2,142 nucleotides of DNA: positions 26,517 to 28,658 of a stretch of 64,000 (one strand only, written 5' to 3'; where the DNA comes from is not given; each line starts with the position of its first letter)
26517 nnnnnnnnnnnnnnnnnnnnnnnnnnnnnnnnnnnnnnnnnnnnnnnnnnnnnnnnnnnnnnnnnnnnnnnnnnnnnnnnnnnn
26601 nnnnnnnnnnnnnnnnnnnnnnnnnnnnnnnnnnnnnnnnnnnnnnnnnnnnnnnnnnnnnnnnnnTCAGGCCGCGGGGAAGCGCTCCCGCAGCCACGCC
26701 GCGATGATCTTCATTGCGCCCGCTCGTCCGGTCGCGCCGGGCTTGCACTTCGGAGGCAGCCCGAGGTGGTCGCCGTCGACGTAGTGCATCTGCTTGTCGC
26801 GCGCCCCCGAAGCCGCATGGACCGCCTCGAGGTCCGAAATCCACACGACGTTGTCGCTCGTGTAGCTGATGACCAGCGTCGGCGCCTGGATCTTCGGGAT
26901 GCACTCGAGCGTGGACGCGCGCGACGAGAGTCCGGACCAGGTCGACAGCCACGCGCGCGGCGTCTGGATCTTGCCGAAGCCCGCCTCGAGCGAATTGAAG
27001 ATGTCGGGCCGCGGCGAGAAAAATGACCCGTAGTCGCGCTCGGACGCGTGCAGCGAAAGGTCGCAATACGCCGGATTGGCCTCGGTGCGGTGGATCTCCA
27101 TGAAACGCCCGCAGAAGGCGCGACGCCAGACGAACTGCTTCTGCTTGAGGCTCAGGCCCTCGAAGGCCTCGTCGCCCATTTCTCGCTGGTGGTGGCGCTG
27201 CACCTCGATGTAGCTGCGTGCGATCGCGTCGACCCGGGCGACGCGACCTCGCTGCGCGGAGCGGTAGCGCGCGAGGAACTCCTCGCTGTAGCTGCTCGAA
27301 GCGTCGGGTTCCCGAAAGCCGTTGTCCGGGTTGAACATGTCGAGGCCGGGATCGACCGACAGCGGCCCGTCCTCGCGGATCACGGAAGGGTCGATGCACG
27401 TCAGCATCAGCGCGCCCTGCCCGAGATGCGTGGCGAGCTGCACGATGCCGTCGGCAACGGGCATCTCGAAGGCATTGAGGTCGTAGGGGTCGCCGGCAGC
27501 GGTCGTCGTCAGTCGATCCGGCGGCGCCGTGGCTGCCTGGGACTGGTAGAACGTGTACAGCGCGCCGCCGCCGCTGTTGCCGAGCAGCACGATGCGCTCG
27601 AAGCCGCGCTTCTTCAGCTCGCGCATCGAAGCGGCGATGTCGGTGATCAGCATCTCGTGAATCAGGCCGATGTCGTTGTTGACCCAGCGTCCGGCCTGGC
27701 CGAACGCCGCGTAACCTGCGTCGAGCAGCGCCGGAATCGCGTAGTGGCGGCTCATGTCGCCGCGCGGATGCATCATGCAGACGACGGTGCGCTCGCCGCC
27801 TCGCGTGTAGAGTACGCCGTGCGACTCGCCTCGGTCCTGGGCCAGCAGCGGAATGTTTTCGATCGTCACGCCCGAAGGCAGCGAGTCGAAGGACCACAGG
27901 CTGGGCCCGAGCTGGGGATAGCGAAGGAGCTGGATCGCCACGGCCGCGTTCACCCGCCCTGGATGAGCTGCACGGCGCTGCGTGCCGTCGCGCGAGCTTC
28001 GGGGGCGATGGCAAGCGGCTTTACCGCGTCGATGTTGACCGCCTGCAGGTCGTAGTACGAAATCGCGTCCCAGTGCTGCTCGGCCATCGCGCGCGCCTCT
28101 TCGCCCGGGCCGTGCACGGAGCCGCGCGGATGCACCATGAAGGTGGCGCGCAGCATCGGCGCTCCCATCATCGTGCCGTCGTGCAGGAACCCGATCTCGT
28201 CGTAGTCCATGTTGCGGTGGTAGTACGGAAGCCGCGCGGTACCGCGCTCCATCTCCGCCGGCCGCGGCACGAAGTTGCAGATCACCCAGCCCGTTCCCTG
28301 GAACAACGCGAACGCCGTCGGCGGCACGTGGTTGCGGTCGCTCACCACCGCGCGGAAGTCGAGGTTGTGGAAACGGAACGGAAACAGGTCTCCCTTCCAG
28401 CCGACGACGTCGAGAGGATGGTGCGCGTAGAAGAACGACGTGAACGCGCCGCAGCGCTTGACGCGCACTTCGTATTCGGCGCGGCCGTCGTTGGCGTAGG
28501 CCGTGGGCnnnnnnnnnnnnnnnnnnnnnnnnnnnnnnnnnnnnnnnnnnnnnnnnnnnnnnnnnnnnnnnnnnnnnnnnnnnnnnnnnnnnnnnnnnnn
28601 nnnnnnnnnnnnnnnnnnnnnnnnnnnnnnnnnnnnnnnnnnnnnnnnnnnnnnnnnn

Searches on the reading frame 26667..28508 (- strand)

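Call 19: search_protein_families(library=pfam, proteins=[window:26667-28508:-], max_evalue=0.001)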
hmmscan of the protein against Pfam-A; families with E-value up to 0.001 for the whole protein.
window:26667-28508:- (613 aa): 1 family
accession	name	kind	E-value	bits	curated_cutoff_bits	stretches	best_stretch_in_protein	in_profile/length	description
PF12146.15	Hydrolase_4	-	0.00074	19.3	27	0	533-579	183-229/239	Serine aminopeptidase, S33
